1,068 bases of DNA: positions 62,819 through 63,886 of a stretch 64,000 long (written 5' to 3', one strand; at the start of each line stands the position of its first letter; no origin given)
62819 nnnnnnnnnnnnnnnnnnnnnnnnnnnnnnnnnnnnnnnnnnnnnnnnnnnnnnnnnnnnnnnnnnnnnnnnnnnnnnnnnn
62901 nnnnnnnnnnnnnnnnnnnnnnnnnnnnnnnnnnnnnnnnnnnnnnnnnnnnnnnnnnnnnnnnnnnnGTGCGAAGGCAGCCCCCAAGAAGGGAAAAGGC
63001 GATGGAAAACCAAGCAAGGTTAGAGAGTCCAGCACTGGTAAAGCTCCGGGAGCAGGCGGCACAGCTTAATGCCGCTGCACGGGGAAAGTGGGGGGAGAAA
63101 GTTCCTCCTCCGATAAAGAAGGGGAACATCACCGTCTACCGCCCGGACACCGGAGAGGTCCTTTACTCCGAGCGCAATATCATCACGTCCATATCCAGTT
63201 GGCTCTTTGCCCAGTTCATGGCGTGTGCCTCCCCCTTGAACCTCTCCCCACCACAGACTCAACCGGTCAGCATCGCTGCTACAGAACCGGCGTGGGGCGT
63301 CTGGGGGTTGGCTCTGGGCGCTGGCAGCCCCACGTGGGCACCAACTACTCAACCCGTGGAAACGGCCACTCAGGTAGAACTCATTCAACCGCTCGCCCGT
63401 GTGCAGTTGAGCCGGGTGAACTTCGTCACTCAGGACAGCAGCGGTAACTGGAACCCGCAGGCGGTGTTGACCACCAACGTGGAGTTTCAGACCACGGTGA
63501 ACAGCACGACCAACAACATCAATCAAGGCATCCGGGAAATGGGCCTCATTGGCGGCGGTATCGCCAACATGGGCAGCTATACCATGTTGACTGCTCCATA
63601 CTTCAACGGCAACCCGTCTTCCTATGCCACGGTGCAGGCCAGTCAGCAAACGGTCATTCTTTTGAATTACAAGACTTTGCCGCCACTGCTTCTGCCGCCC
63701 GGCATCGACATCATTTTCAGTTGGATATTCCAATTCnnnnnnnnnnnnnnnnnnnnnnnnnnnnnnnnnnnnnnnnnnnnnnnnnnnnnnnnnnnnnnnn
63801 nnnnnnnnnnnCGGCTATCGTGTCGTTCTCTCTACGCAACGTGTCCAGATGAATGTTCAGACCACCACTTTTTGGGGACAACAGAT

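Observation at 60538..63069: PARP/DT-like ADP-ribosyltransferase signature fused to a Nudix-like box in an 843-aa protein at the end of the structural module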

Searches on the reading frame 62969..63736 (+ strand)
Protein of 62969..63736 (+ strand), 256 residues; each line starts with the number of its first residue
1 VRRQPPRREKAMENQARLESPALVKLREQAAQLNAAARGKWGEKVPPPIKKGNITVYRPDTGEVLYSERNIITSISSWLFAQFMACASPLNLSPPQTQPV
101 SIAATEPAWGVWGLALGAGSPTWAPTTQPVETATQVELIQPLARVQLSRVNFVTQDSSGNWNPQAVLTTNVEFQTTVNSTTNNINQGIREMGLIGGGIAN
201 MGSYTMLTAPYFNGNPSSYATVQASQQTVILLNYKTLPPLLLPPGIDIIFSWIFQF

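Call 3: search_protein_families(library=pfam, proteins=[window:62969-63736:+], max_evalue=1)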
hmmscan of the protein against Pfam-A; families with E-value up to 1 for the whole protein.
window:62969-63736:+ (256 aa): 1 family
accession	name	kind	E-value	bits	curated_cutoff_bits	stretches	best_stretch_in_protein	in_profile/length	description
PF25691.1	BW3TFN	-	0.00011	22.7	27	1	114-182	24-91/174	Baseplate wedge 3 tail fiber network component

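Call 4: search_protein_families(library=phrogs, proteins=[window:62969-63736:+], max_evalue=0.1)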
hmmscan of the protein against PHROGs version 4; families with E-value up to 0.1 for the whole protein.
window:62969-63736:+ (256 aa): 1 family
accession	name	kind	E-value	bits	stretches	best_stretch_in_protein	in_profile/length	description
phrog_1394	-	head and packaging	0.0011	20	1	114-175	25-87/173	virion structural protein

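Call 44: search_protein_families(library=ncbifam, proteins=[window:62969-63736:+], max_evalue=0.1)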
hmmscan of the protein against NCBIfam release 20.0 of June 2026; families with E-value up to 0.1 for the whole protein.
window:62969-63736:+ (256 aa): 0 families
